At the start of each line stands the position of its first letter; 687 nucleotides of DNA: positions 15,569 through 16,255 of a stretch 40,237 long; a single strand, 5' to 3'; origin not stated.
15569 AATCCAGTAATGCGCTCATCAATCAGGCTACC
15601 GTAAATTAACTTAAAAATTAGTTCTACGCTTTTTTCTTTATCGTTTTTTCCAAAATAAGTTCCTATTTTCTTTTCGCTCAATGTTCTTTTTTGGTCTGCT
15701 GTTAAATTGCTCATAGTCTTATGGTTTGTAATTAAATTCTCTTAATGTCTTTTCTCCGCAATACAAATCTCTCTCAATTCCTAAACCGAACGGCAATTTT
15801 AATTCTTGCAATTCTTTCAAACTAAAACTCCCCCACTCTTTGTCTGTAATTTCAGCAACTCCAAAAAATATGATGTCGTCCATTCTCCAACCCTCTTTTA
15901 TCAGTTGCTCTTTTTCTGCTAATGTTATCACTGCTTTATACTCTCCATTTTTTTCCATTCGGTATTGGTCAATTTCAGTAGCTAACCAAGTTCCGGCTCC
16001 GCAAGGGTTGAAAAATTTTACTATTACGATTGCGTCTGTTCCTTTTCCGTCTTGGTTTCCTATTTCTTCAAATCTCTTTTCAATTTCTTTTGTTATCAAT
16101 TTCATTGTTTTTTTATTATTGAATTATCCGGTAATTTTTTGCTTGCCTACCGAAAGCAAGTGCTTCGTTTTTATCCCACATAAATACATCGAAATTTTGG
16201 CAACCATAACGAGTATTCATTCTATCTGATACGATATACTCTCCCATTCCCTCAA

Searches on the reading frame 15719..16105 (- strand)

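Call 98: search_protein_families(library=pfam, proteins=[window:15719-16105:-], max_evalue=0.01)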
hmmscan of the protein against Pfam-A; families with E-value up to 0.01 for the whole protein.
window:15719-16105:- (128 aa): 1 family
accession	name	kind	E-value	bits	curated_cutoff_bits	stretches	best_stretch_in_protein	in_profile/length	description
PF11171.13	DUF2958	-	3.5e-17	63.2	21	2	3-46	1-46/111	Protein of unknown function (DUF2958)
